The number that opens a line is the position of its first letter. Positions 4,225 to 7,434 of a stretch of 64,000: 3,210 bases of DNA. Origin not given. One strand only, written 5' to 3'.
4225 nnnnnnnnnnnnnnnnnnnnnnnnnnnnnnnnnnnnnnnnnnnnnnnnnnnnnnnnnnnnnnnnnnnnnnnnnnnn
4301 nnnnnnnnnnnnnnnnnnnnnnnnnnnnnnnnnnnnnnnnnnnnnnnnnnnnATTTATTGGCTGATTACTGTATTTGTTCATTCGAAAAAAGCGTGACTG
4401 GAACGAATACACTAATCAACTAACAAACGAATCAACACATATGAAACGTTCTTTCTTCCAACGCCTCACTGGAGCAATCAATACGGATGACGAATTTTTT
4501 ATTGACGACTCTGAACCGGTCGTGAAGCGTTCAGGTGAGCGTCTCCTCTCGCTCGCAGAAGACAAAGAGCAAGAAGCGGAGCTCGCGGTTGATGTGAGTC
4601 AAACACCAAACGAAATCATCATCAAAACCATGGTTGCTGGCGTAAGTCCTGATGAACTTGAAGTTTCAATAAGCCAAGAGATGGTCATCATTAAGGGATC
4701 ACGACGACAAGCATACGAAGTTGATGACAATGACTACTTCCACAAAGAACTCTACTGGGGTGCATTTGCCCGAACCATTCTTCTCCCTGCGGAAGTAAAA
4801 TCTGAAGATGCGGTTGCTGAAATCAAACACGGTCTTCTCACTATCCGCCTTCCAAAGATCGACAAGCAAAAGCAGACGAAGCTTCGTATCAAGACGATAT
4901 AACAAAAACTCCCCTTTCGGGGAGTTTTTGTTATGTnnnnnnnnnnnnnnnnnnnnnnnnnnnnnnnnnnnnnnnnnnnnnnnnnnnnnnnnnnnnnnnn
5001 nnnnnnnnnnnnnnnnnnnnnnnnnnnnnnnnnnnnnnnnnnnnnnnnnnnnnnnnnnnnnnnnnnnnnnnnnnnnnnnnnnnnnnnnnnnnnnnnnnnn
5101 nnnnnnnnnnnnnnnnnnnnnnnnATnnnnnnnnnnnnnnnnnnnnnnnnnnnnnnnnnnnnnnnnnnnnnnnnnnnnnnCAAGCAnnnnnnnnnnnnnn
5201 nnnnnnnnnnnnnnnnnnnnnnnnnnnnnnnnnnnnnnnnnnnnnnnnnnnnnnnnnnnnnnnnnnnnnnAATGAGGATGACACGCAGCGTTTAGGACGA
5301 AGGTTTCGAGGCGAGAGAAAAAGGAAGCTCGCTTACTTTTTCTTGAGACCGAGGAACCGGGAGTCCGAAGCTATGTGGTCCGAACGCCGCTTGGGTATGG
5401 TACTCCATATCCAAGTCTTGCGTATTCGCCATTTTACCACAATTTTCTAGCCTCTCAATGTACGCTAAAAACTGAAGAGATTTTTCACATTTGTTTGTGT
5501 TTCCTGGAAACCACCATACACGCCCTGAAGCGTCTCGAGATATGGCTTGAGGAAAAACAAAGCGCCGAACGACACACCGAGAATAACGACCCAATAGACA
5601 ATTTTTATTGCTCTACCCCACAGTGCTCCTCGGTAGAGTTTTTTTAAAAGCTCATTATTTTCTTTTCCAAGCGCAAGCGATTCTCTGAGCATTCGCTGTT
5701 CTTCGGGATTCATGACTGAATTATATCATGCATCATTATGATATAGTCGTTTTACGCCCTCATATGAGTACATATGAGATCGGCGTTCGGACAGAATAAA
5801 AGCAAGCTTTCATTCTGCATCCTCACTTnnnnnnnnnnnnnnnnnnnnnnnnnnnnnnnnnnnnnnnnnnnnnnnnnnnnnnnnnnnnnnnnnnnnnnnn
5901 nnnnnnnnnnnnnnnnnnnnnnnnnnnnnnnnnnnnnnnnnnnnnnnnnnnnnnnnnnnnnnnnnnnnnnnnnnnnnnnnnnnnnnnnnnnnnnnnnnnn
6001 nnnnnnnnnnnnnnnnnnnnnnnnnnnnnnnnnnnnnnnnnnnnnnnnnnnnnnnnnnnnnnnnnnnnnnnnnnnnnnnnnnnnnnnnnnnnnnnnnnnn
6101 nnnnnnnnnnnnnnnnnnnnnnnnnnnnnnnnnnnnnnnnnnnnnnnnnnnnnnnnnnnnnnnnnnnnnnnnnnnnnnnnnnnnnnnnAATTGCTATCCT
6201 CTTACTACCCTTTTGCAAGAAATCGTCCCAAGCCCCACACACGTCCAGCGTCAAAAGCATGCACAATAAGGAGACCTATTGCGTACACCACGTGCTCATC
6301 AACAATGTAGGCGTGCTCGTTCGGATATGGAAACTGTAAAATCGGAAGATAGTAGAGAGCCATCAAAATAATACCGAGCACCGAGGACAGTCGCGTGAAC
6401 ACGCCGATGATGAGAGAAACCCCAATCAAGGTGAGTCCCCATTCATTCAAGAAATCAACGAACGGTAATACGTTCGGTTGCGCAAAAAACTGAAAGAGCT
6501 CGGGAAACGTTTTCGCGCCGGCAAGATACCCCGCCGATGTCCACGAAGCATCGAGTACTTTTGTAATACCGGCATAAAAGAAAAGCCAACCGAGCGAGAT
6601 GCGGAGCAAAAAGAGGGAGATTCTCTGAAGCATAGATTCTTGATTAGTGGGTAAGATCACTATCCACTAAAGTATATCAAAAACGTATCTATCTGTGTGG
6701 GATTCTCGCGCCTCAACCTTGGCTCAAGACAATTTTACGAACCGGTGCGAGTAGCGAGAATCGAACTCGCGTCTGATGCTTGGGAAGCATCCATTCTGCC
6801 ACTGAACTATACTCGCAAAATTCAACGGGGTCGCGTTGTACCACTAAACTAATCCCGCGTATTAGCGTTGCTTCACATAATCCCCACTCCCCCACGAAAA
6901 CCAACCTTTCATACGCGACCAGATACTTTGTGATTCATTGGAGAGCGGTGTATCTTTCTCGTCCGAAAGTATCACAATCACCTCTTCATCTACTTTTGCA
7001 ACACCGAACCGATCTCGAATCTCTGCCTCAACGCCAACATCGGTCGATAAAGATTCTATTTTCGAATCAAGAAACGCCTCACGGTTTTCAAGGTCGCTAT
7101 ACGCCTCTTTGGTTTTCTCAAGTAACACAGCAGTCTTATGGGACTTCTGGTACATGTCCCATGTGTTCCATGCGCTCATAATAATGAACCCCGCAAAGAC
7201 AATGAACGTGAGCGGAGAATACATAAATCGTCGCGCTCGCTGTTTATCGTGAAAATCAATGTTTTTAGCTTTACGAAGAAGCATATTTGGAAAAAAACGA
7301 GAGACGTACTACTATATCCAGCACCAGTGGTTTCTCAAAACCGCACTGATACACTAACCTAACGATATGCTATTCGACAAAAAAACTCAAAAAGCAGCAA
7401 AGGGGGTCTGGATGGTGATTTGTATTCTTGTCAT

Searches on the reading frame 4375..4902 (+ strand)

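Call 30: search_protein_families(library=pfam, proteins=[window:4375-4902:+], max_evalue=0.01)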
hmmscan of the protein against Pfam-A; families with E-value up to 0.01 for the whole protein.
window:4375-4902:+ (175 aa): 2 families
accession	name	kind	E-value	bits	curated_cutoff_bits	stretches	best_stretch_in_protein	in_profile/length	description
PF00011.27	HSP20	-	9.1e-17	61.5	20.8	1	74-170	2-96/102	Hsp20/alpha crystallin family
PF04969.22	CS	-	0.0023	19.3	21.3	1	75-161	6-78/78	CS domain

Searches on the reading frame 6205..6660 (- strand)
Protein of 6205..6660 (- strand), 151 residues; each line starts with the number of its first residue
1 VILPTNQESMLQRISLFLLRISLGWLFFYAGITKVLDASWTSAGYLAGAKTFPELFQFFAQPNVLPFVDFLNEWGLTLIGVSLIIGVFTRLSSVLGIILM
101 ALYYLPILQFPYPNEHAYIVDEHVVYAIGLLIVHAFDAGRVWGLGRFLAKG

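Call 79: search_protein_families(library=pfam, proteins=[window:6205-6660:-], max_evalue=0.001)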
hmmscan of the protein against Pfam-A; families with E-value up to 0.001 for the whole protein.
window:6205-6660:- (151 aa): 2 families
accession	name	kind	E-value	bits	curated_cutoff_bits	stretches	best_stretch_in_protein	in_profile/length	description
PF07681.17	DoxX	-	5.3e-09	37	23.6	1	16-102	2-78/85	DoxX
PF04173.18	DoxD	-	0.00022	21.7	22.7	0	17-104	3-102/167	TQO small subunit DoxD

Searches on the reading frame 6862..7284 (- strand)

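Call 79: search_protein_families(library=pfam, proteins=[window:6862-7284:-], max_evalue=0.001)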
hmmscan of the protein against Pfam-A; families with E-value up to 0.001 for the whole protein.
window:6862-7284:- (140 aa): 1 family
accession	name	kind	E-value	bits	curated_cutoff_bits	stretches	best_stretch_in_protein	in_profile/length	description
PF04977.20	DivIC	-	4.9e-05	23.5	28.9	1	30-105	1-77/80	Septum formation initiator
